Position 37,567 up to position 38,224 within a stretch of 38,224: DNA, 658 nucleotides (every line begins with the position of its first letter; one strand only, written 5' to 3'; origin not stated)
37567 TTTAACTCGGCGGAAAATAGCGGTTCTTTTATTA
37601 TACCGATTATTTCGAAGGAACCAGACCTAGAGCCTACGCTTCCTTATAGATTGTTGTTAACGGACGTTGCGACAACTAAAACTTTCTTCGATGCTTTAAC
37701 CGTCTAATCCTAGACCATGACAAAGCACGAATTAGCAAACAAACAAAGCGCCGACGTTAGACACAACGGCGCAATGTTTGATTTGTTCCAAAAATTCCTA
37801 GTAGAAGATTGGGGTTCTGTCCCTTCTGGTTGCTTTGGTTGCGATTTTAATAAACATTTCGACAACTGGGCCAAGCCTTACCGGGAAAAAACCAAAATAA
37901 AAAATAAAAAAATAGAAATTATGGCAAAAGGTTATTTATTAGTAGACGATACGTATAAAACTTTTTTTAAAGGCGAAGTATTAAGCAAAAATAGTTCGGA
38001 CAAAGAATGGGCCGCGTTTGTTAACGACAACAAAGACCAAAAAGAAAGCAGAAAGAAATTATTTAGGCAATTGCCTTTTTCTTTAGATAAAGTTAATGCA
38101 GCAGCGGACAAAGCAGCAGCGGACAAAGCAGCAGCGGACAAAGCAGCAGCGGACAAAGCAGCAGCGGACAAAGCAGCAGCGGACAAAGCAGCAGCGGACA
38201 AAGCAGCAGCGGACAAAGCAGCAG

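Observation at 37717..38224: Perfect 15-nt tandem array encoding an (AAADK)n single-helix spacer, with copy number unresolved by the assembly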

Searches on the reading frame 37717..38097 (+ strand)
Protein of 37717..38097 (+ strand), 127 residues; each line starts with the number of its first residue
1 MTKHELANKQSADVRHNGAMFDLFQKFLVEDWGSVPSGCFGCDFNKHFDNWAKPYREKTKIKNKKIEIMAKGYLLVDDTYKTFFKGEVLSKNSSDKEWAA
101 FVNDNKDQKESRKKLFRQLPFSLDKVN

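Call 9: find_homologous_proteins(query=window:37717-38097:+, max_evalue=0.01)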
Query seq(127 aa) (127 aa): 5 proteins with E <= 0.01 among 6 candidates.
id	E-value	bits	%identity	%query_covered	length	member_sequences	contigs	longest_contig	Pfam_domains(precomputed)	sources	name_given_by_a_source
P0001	4.6e-51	190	69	94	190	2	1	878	-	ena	-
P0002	5.7e-50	186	66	94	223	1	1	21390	-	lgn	-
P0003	2.6e-40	155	58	97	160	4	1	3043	-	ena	-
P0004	1.0e-38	150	54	96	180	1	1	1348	-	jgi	jgi:hypothetical protein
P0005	2.1e-29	120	47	94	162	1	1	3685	-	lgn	-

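Call 10: search_dna_similar(query=window:37717-38097:+, collection=phages, mode=protein, max_evalue=0.01)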
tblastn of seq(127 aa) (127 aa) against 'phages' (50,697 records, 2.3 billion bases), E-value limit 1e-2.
No match.
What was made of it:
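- Tried and rejected: Cultured phages. tblastn of the N-domain against 50,697 cultured phages found no match (call 10).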

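Call 33: find_homologous_proteins(query=A2, max_evalue=0.01)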
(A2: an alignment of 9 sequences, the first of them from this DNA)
Query A2 (9 sequences) (127 aa, profile of the alignment): 36 proteins with E <= 0.01 among 554 candidates.
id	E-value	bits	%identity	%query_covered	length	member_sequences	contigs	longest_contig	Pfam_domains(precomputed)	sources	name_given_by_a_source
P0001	7.2e-56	206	69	94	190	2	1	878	-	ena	-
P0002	3.6e-55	203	66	94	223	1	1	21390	-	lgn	-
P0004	7.5e-55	202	54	96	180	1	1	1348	-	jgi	jgi:hypothetical protein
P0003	1.4e-53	198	58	97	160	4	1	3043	-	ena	-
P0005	6.9e-53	196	47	94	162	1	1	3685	-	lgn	-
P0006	1.7e-51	192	62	97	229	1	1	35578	-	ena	-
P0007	5.3e-50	187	57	94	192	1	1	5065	-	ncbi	-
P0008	1.6e-49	185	55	94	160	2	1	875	-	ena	-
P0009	3.0e-49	184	52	94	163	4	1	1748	-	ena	-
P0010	5.8e-49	183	46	94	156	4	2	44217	-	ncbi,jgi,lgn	jgi:hypothetical protein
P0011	3.3e-48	181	54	98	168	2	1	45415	-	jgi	jgi:hypothetical protein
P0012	2.0e-46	175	46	94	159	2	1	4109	-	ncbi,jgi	jgi:hypothetical protein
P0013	1.1e-44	170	43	94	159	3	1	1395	-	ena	-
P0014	1.5e-44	169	45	94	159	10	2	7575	-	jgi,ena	jgi:hypothetical protein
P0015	3.2e-42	162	44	94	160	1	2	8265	-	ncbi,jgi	jgi:hypothetical protein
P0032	1.8e-21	94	36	94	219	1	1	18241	-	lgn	-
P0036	4.1e-8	51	24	98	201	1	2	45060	-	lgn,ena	-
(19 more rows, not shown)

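Call 40: find_encoding_contigs(protein=P0006, flank=5000, max_places=3)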
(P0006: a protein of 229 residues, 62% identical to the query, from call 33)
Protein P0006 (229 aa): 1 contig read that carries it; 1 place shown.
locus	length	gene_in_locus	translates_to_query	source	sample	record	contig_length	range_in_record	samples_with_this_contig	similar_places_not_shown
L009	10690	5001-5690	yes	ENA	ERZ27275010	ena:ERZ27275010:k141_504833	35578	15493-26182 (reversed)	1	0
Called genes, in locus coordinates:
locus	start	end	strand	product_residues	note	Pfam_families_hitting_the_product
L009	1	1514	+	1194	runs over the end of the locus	PF10145:PhageMin_Tail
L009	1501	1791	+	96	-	-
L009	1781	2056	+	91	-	-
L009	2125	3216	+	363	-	PF00574:CLP_protease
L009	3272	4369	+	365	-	-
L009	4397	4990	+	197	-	-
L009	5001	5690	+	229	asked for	-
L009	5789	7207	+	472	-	-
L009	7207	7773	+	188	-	PF20459:DUF6712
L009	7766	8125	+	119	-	-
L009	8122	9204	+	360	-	-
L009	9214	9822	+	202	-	-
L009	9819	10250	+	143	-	-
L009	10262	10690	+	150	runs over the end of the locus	PF05105:Phage_holin_4_1 (weak)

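Call 53: search_solved_structures(query=A4, max_evalue=10)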
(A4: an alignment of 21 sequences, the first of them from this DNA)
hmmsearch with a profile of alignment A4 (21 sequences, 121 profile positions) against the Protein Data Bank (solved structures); distinct sequences matched with E-value up to 10: 1.
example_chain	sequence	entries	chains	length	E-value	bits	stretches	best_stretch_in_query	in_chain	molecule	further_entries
1et9_A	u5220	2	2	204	0.069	16.7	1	58-104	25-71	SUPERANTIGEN SPE-H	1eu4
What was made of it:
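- Tried and rejected: PDB sequence search with a family profile found nothing (call 53).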

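Call 59: search_protein_representatives(alignment_id=A4)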
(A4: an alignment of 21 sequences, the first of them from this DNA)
Query: 21 sequences, 121 profile positions. Proteins with E-value up to 0.001 (for the whole library): 258; up to 1e-10: 129; up to 1e-30: 16. The best 150 are listed.
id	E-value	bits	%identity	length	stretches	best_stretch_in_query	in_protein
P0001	7.7e-47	174.7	-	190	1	1-121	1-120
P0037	1.3e-45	170.8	-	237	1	1-121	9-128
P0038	8.7e-45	168.1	-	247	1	2-121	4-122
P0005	1.6e-44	167.3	-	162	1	1-121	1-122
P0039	2.5e-36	140.8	-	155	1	1-121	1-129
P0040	1.6e-35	138.2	-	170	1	1-121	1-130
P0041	9.9e-35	135.7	-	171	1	1-121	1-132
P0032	6.9e-34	132.9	-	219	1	1-121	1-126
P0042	1.5e-33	131.9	-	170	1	1-121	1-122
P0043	2.3e-33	131.2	-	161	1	2-121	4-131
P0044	3.2e-33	130.8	-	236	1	1-121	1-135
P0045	4.1e-33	130.4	-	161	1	1-121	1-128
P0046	4.9e-33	130.2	-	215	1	1-121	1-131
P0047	3.3e-32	127.5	-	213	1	1-121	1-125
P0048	1.6e-31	125.3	-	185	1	1-121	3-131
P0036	4.9e-18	81.7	-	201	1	1-121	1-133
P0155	7.0e-11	58.7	-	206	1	1-121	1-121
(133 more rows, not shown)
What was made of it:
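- Family size and conserved N-domain: 36 close homologues (call 33) and 258 representatives at E<=1e-3 (call 59).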

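Call 64: search_protein_families(library=pfam, alignment_id=A5, max_evalue=0.01)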
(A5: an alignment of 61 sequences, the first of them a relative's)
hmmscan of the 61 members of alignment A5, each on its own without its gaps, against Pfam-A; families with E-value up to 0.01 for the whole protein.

A. member 1, P0111 (289 aa): 0 families

B. families by the number of members that match (of 61 scanned): 3 families
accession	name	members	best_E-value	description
PF07498.18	Rho_N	2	3.3e-08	Rho termination factor, N-terminal domain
PF02037.33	SAP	1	3.5e-05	SAP domain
PF08524.16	rRNA_processing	1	0.0057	rRNA processing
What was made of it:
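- Pfam Rho_N or SAP was found in 3 of 61 members (call 64).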

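Call 65: search_protein_families(library=phrogs, alignment_id=A5, max_evalue=0.001)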
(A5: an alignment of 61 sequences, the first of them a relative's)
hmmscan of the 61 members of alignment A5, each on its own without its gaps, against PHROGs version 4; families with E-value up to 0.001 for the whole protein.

A. member 1, P0111 (289 aa): 0 families

B. families by the number of members that match (of 61 scanned): 12 families
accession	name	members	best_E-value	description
phrog_3281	-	5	4.3e-07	endonuclease VII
phrog_2724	-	3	8.1e-10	-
phrog_10541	-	2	2.4e-06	-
phrog_1539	-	2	4.2e-06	Arc-like repressor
phrog_1983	-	2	0.00015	-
phrog_2250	-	1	3.1e-08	-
phrog_2101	-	1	1.6e-06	-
phrog_29632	-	1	1.9e-05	-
phrog_390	-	1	4.6e-05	Arc-like repressor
phrog_970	-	1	0.00015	-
phrog_14269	-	1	0.00069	-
phrog_38661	-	1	0.00071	-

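Call 66: find_encoding_contigs(protein=P0036, flank=6000, max_places=2)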
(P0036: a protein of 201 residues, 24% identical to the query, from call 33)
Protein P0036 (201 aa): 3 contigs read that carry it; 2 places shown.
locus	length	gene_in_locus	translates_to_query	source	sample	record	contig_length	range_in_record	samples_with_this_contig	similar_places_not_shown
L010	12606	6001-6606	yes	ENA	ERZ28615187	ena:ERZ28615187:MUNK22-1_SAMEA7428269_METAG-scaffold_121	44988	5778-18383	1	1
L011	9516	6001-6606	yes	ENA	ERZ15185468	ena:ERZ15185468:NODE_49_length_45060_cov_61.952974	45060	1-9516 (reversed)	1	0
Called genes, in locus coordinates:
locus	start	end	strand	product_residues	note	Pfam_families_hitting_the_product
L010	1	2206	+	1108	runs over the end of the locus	PF10145:PhageMin_Tail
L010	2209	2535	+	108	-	-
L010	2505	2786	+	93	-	-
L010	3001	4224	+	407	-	PF00574:CLP_protease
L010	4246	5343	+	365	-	-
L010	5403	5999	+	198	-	-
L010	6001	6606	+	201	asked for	-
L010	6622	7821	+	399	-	-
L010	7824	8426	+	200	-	PF20459:DUF6712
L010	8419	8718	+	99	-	-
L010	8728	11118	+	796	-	-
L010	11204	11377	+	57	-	-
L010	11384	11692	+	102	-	-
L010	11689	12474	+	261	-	-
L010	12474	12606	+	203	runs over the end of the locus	PF00182:Glyco_hydro_19 (weak)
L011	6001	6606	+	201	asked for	-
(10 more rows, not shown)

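Call 67: find_encoding_contigs(protein=P0032, flank=6000, max_places=2)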
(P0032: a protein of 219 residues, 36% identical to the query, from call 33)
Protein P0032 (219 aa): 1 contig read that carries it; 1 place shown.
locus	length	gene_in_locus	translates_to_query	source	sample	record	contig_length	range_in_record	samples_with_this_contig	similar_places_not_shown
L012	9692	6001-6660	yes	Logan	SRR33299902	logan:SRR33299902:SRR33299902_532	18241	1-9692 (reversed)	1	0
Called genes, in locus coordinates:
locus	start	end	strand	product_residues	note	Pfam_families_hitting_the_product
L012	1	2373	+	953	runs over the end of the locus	-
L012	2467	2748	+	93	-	-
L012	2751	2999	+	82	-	-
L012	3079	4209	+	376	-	PF00574:CLP_protease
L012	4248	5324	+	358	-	-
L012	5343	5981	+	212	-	-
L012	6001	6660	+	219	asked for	-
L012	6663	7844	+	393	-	-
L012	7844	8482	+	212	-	PF20459:DUF6712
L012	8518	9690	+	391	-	?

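Call 78: find_encoding_contigs(protein=P0002, flank=3000, max_places=3)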
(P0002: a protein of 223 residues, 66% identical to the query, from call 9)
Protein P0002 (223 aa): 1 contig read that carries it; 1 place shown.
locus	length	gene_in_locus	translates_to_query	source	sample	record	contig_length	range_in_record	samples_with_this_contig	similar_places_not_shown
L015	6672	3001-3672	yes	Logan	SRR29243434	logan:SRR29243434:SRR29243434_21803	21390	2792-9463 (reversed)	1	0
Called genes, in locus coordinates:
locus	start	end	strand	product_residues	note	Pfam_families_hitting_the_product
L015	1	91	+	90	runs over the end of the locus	-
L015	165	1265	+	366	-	PF00574:CLP_protease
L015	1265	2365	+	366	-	-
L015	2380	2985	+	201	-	-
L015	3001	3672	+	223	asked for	-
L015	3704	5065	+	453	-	-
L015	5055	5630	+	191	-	PF20459:DUF6712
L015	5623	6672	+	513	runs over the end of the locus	-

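Call 100: search_protein_families(library=ncbifam, proteins=[window:37717-38097:+, P0036, P0155], max_evalue=0.01)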
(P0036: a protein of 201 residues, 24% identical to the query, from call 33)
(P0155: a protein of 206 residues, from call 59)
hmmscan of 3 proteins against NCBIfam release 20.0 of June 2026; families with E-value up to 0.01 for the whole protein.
seq(127 aa): 0 families

P0036 (201 aa): 0 families

P0155 (206 aa): 1 family
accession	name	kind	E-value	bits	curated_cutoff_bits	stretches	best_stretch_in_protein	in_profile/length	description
NF011109.0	PRK14537.1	equivalog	0.0014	18.3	187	1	109-206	125-224/232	50S ribosomal protein L20/unknown domain fusion protein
